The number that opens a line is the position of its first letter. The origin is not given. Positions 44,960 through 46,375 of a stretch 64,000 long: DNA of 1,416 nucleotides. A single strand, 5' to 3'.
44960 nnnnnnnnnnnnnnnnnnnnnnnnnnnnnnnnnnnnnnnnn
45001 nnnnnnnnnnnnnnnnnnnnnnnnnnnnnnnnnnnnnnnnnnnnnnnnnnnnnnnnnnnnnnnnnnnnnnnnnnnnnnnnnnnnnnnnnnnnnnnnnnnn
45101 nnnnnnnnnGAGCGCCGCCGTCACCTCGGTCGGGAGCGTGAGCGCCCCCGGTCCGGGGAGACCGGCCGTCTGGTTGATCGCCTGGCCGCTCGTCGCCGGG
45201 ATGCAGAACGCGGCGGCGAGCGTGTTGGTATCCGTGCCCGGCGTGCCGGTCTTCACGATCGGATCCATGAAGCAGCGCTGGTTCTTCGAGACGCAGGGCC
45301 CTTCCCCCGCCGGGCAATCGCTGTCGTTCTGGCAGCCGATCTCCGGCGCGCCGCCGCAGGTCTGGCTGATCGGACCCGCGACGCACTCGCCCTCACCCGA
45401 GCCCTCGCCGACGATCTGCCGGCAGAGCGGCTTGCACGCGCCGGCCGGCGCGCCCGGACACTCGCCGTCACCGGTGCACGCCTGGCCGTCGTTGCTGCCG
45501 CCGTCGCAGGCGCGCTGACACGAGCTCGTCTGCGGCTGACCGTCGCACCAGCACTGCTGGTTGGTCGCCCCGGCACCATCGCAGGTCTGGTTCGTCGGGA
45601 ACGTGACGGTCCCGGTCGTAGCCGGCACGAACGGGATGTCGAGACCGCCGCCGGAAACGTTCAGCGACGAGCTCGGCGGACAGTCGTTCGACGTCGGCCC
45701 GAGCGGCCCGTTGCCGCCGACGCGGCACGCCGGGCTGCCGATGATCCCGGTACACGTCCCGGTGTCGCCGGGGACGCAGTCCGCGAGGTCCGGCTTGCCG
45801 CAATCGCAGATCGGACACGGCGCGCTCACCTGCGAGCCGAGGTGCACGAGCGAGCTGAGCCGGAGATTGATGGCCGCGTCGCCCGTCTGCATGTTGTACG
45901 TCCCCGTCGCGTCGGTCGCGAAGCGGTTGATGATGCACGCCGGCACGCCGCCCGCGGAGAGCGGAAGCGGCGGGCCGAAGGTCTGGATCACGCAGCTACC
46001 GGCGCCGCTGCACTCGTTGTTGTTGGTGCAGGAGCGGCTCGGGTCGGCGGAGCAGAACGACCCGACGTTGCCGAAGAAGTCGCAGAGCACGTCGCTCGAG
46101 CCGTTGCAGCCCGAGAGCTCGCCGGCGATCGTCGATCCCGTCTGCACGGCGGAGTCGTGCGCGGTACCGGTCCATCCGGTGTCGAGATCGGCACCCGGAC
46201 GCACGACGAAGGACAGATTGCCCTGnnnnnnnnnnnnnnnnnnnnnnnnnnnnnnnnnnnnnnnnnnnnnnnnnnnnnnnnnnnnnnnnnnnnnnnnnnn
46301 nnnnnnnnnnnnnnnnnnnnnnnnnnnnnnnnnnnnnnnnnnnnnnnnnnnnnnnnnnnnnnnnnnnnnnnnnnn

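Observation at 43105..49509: Giant modular cysteine-rich secreted protein, wired to a sensor-less sigma-54 activator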

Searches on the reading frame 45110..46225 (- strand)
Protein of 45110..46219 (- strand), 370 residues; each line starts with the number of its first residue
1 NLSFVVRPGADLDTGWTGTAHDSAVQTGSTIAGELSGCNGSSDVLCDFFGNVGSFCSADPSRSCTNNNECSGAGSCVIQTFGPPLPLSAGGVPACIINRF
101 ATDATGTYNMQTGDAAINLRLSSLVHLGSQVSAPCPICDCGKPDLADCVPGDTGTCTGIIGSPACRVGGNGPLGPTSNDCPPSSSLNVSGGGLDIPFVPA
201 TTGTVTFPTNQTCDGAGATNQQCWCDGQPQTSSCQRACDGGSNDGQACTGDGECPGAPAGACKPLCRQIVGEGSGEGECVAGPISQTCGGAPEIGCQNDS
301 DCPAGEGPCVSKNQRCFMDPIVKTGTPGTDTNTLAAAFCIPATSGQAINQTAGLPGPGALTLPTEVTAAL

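Call 9: search_protein_families(library=pfam, proteins=[window:45110-46219:-], max_evalue=10)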
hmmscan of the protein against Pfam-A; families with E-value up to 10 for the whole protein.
seq(370 aa): 0 families

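Call 10: search_protein_families(library=ncbifam, proteins=[window:45110-46219:-], max_evalue=10)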
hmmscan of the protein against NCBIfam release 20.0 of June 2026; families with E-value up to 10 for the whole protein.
seq(370 aa): 0 families

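Call 14: find_homologous_proteins(query=window:45110-46219:-)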
Query seq(370 aa) (370 aa): 166 proteins with E <= 0.001 among 6905 candidates; the best 120 are listed.
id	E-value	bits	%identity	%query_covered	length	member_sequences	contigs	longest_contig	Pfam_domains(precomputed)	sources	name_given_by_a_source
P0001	3.9e-159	548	84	79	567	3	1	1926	-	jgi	jgi:hypothetical protein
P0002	6.1e-113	396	55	100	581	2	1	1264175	-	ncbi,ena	-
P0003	2.6e-110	388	67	72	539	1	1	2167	-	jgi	jgi:hypothetical protein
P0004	1.6e-109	385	63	78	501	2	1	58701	-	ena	-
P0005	7.8e-80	287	48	91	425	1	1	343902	-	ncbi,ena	-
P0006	4.2e-75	272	61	61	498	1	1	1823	-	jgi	jgi:hypothetical protein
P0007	7.7e-75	271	67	50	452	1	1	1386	-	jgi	-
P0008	2.5e-73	266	68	49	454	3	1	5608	-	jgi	-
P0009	2.5e-71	259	65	50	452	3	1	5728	-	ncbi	-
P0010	8.5e-44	169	56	44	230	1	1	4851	-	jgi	jgi:hypothetical protein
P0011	1.5e-37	148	39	99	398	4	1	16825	-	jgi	jgi:hypothetical protein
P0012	1.6e-35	141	59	31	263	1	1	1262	-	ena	-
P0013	4.8e-35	140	37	98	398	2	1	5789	-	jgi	-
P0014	1.3e-34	138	36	98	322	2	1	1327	-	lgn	-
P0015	1.2e-33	135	38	99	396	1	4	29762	-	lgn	-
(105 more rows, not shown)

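Call 22: find_encoding_contigs(protein=P0002, flank=10000, max_places=3)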
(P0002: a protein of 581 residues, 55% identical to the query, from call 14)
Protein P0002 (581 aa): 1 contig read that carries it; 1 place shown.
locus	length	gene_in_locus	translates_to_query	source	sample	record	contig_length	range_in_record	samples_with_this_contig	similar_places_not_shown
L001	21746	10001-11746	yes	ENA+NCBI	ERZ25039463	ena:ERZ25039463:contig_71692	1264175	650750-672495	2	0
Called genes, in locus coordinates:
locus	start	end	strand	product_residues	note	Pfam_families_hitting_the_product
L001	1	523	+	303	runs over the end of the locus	PF02368:Big_2 (weak)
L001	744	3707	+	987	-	PF02368:Big_2 (weak)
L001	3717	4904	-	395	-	PF13646:HEAT_2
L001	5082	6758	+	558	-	-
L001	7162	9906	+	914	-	-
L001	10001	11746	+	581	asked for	-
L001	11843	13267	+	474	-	PF00370:FGGY_N, PF02782:FGGY_C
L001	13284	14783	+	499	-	PF01266:DAO, PF07992:Pyr_redox_2 (faint), PF13450:NAD_binding_8 (faint), PF04324:Fer2_BFD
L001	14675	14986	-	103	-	-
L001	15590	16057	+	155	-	-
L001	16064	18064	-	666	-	-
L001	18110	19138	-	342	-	PF00155:Aminotran_1_2, PF01212:Beta_elim_lyase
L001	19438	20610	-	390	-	PF00108:Thiolase_N, PF02803:Thiolase_C (weak), PF22691:Thiolase_C_1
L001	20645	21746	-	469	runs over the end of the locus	PF08541:ACP_syn_III_C (weak), PF12172:zf-ChsH2, PF01796:OB_ChsH2_C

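Call 24: predict_structure(alignment_id=A1)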
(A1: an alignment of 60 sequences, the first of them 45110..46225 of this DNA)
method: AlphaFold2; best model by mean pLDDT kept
length: 372 residues; sequences in the alignment: 60
mean_pLDDT: 88.9   pTM: 0.87
mean pLDDT of the five models: 88.9, 88.6, 88.0, 87.6, 84.6
residues with pLDDT >= 90: 238; 70-90: 101; 50-70: 31; < 50: 2
segments of 3 or more residues with pLDDT < 50: none
pLDDT, mean of each block of 10 residues (from residue 1): 93 92 88 93 90 84 79 85 93 93 94 97 96 93 95 95 93 93 93 94 96 86 87 81 56 60 69 79 87 90 93 93 95 98 96 96 97 88
secondary structure, 60 per line:
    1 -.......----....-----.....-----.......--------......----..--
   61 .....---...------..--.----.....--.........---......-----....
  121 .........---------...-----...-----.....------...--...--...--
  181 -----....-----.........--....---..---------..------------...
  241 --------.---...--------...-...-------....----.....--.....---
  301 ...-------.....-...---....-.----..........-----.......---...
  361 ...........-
elements in order: E2-8 E13-16 E22-26 E32-38 E47-52 E61-65 E87-91 E94-102 E106-111 E117-129 E139-141 E155-159 E166-168 E171-173 E176-178 E195-203 E206-209 E238-240 E264-266 E268-270 E278-281 E286-290 E293-297 E311-315 E317-319 E323-326 E333-342 H348-354 E358-371

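Call 29: find_encoding_contigs(protein=P0004, flank=10000, max_places=3)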
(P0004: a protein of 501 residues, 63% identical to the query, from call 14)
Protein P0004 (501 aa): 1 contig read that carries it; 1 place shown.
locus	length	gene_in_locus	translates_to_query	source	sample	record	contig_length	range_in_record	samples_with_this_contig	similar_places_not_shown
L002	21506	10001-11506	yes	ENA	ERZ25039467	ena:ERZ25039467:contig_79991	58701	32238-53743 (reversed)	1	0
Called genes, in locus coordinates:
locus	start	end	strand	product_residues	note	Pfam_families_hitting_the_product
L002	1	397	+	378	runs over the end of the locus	PF02481:DNA_processg_A, PF17782:WHD_DprA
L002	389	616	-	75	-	-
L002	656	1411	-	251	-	-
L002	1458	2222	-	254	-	-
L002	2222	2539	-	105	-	-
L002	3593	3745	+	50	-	PF01134:GIDA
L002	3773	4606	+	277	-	-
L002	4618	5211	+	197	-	-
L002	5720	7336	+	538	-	PF03710:GlnE, PF08335:GlnD_UR_UTase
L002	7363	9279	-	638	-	-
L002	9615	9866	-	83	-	-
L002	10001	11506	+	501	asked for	-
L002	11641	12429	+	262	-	-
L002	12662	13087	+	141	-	PF01063:Aminotran_4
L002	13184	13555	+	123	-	PF01063:Aminotran_4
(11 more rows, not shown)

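Call 30: find_encoding_contigs(protein=P0005, flank=10000, max_places=3)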
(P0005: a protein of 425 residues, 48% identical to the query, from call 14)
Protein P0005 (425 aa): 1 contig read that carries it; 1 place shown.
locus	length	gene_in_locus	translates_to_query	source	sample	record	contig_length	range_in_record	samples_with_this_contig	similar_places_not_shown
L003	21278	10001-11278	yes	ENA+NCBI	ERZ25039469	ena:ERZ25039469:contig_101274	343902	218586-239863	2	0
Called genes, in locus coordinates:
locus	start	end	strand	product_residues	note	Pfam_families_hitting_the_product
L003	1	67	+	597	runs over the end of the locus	PF03958:Secretin_N, PF00263:Secretin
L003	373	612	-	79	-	-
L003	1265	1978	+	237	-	PF00437:T2SSE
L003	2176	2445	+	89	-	PF00482:T2SSF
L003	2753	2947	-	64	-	-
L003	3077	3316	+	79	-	-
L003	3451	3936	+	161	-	-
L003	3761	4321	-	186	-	-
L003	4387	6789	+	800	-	PF13191:AAA_16 (weak)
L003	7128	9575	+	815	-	PF24247:DUF7450 (faint)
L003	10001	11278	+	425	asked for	-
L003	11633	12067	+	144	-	PF07963:N_methyl (weak), PF08334:T2SSG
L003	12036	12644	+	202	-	PF07963:N_methyl (weak)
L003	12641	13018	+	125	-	PF07963:N_methyl (weak)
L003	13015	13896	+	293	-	PF07963:N_methyl, PF11612:T2SSJ (weak)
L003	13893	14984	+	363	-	PF12836:HHH_3 (faint), PF21687:T2SSK_1st, PF03934:T2SSK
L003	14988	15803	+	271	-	PF11104:PilM_2, PF05134:T2SSL (weak)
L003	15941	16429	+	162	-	-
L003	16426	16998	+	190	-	PF04612:T2SSM (weak)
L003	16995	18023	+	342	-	-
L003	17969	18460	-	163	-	PF07883:Cupin_2, PF02311:AraC_binding (weak)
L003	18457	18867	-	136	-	PF02515:CoA_transf_3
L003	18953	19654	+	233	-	-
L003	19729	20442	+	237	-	PF00561:Abhydrolase_1, PF12146:Hydrolase_4 (weak), PF12697:Abhydrolase_6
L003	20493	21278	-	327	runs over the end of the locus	PF12760:Zn_ribbon_IS1595, PF12762:DDE_Tnp_IS1595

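Call 40: find_related_loci(query=A2, collection=genome_contigs, flank=8000)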
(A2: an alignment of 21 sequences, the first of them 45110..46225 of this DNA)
Query A2 (372 aa) in genome_contigs; peptide patterns used: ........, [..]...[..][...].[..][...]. (x = any residue, [..] = any of these).
142 stretches matched a pattern; 106 encode a relative of the query (tblastn E <= 1e-3); the best 80 are kept; 73 distinct loci.
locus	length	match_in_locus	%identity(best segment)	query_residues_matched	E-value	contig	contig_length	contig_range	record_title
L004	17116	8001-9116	82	1-372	0e+0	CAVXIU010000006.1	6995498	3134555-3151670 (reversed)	MAG: uncultured delta proteobacterium isolate MFD09212.bin.2.188 genome assembly, contig: contig_1259, whole genome shot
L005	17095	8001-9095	71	3-368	2e-165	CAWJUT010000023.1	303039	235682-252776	MAG: uncultured delta proteobacterium isolate MFD00962.bin.2.109 genome assembly, contig: contig_68328, whole genome sho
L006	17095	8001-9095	69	3-368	8e-164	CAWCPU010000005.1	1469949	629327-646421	MAG: uncultured delta proteobacterium isolate MFD04944.bin.3.280 genome assembly, contig: contig_42145, whole genome sho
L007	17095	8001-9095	70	3-368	4e-163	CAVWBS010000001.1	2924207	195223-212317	MAG: uncultured delta proteobacterium isolate MFD05442.bin.2.52 genome assembly, contig: contig_16185, whole genome shot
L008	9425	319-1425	67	1-370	2e-158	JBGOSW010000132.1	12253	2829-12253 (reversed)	MAG: Candidatus Binatia bacterium isolate OBJ_0618_7090110_177 k141_2732987_length_12253_cov_27.6339, whole genome shotg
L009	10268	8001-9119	66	1-372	4e-155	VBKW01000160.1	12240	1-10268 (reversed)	MAG: Deltaproteobacteria bacterium isolate DP_19 14_0903_13_30cm_scaffold_1856598, whole genome shotgun sequence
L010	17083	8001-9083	67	4-368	3e-155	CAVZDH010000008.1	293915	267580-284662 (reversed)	MAG: uncultured delta proteobacterium isolate MFD00822.bin.1.245 genome assembly, contig: contig_85743, whole genome sho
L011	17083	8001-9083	71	4-368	8e-155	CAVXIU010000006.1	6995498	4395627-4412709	MAG: uncultured delta proteobacterium isolate MFD09212.bin.2.188 genome assembly, contig: contig_1259, whole genome shot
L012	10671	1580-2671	67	1-365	8e-155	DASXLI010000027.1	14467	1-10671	MAG TPA_asm: Candidatus Binatia bacterium isolate SMAG_U5298 k141_2405421, whole genome shotgun sequence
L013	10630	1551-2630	67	4-368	6e-154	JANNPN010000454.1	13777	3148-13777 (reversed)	MAG: Polyangiaceae bacterium isolate SOY_34_concoct_69 SOY_34_k141_1192218, whole genome shotgun sequence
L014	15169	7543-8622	66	4-368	6e-151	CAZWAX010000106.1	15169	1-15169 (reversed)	MAG TPA_asm: uncultured Polyangiaceae bacterium isolate SRP302447_co1_427 genome assembly, contig: NODE_10392_length_151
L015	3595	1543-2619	64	4-368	5e-150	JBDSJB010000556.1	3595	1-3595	MAG: Candidatus Binatia bacterium isolate cluster1_bin.312 k127_12384739, whole genome shotgun sequence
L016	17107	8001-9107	62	2-372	1e-141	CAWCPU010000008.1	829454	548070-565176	MAG: uncultured delta proteobacterium isolate MFD04944.bin.3.280 genome assembly, contig: contig_56893, whole genome sho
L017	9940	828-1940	66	1-370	4e-141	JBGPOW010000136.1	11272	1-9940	MAG: Candidatus Binatia bacterium isolate OBJ2_061818_050_29 k141_100279_length_11272_cov_23.2359, whole genome shotgun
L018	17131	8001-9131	57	2-372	6e-133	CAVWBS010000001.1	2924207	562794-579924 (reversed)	MAG: uncultured delta proteobacterium isolate MFD05442.bin.2.52 genome assembly, contig: contig_16185, whole genome shot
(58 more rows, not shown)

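Call 59: search_protein_families(library=pfam, proteins=[L006:61-1533:+, L006:1534-3066:+, L011:10056-12191:+, L011:597-4547:+, L003:4387-6789:+, L003:7128-9575:+, L004:1501-4014:+], max_evalue=0.001)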
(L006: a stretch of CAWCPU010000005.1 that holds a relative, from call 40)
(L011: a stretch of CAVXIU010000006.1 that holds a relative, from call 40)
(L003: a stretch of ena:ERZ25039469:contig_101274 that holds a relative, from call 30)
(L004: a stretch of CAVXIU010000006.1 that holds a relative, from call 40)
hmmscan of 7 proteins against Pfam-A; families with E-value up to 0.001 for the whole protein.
L006:61-1533:+ (490 aa): 3 families
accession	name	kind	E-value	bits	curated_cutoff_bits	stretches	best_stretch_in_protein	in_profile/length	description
PF11104.14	PilM_2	-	4.9e-11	42.6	27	1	45-188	49-201/340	Type IV pilus assembly protein PilM;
PF12693.12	GspL_C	-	2.7e-09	37.5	29.6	1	309-418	5-110/158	GspL periplasmic domain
PF05134.19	T2SSL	-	0.00027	20.9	25.5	1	66-145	54-129/231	Type II secretion system (T2SS), protein L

L006:1534-3066:+ (510 aa): 0 families

L011:10056-12191:+ (711 aa): 1 family
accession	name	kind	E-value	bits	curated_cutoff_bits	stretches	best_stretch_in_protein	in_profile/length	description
PF24247.1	DUF7450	-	1.5e-22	80.4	27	2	563-705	15-151/151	Repeat of unknown function (DUF7450)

L011:597-4547:+ (1316 aa): 11 families
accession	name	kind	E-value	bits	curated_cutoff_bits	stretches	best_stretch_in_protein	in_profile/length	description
PF00072.30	Response_reg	-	5.9e-47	158.9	30.2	2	1065-1176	1-109/111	Response regulator receiver domain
PF02518.31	HATPase_c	-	3.6e-31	108.3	26.4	1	780-895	1-110/111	Histidine kinase-, DNA gyrase B-, and HSP90-like ATPase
PF00989.32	PAS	-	3.6e-26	91.8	22.6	2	402-513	2-112/113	PAS fold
PF00512.31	HisKA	-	1.2e-22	80.1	26.9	1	668-733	1-66/66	His Kinase A (phospho-acceptor) domain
PF13426.13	PAS_9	-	9e-20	71.3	27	2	412-516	2-103/103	PAS domain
PF08448.16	PAS_4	-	4.4e-16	59.5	23.1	2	407-519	1-110/110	PAS fold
PF13188.13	PAS_8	-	5.8e-12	45.5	21.8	1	401-451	1-52/65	PAS domain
PF01627.28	Hpt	-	2.3e-08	34.6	24.6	1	1221-1298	6-83/84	Hpt domain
PF24820.1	Diguanyl_cycl_sensor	-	5.6e-06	26.7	28.1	1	407-513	2-109/109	Diguanylate cyclase-like sensor domain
PF23198.2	PDE8A_N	-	9.2e-06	26.1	29.6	1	1068-1153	17-101/147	PDE8A-like, N-terminal domain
PF08447.18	PAS_3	-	8.2e-05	23.2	25.6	0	548-633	2-86/89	PAS fold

L003:4387-6789:+ (800 aa): 1 family
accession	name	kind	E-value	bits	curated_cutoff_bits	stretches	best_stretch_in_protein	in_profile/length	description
PF13191.12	AAA_16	-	1e-06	29.8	32.6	1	11-61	116-167/167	AAA ATPase domain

L003:7128-9575:+ (815 aa): 1 family
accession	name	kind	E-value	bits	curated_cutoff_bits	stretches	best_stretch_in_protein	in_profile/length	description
PF24247.1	DUF7450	-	1.9e-18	67.1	27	2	87-247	1-151/151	Repeat of unknown function (DUF7450)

L004:1501-4014:+ (837 aa): 0 families

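Call 60: fold_search(model_id=the predicted structure, library=pdb)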
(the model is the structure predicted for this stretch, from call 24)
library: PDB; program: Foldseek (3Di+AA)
matches with E <= 10: 114; with E <= 0.001: 0
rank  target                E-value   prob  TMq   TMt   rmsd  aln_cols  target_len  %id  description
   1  5o79_A                1.9e-01  0.04  0.14  0.14  20.6       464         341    9  Klebsiella pneumoniae OmpK36 (released 2018-06-20)
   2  6rck_A                1.9e-01  0.04  0.13  0.14  21.7       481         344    7  Crystal structure of the OmpK36 GD insertion chimera from Klebsiella pneumonia (released 2019-09-11)
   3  6rd3_A                2.3e-01  0.03  0.13  0.14  21.9       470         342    8  Crystal structure of the wild type OmpK36 from Klebsiella pneumonia (released 2019-09-11)
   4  8pyz_E                3.3e-01  0.04  0.14  0.15  21.6       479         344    7  Structure of Ompk36GD from Klebsiella pneumonia, solved at wavelength 4.13 A (released 2023-10-25)
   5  6rck_B                3.3e-01  0.03  0.13  0.14  22.4       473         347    8  Crystal structure of the OmpK36 GD insertion chimera from Klebsiella pneumonia (released 2019-09-11)
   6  3upg                  3.7e-01  0.03  0.13  0.15  21.6       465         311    6  Loop deletion mutant of Salmonella typhi osmoporin (OmpC):an Outer Membrane Protein. (released 2012-11-28)
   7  5nup_A                4.1e-01  0.03  0.14  0.15  22.0       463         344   10  Structural basis for maintenance of bacterial outer membrane lipid asymmetry (released 2017-10-25)
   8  5d5d                  4.1e-01  0.03  0.13  0.13  20.5       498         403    8  In meso in situ serial X-ray crystallography structure of AlgE at 100 K (released 2016-01-13)
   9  5o78_A                4.5e-01  0.04  0.15  0.16  19.7       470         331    8  Crystal structure of Omp35 from Enterobacter aerogenes (released 2018-06-20)
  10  4d65_A                4.5e-01  0.03  0.14  0.15  21.4       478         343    7  Structure of porin Omp-Pst2 from P. stuartii; the asymmetric unit contains a dimer of trimers. (released 2016-03-09)
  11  4d64_A                4.7e-01  0.03  0.15  0.16  21.4       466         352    8  Structure of porin Omp-Pst1 from P. stuartii; the crystallographic symmetry generates a dimer of trimers. (released 2016-03-09)
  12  5o9c_A                5.8e-01  0.02  0.13  0.14  20.1       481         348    7  Crystal structure of Omp36 from Enterobacter aerogenes (released 2018-06-27)
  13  2xe5_A                6.1e-01  0.02  0.14  0.15  20.9       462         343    8  Molecular insights into clinically isolated OmpC mutants and their role in multi-drug resistance (OmpC26) (released 2010-05-26)
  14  8wv0_A                7.2e-01  0.02  0.15  0.16  20.6       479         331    8  Outer membrane porin of Burkholderia pseudomallei (BpsOmp38) (released 2024-10-30)
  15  5fvn_A                7.5e-01  0.02  0.15  0.16  20.2       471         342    8  X-ray crystal structure of Enterobacter cloacae OmpE36 porin. (released 2016-08-10)
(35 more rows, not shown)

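Call 68: search_solved_structures(query=A2, max_evalue=1)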
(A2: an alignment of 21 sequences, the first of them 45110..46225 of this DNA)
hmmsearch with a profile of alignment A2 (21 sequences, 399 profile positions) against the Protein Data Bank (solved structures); distinct sequences matched with E-value up to 1: 0.
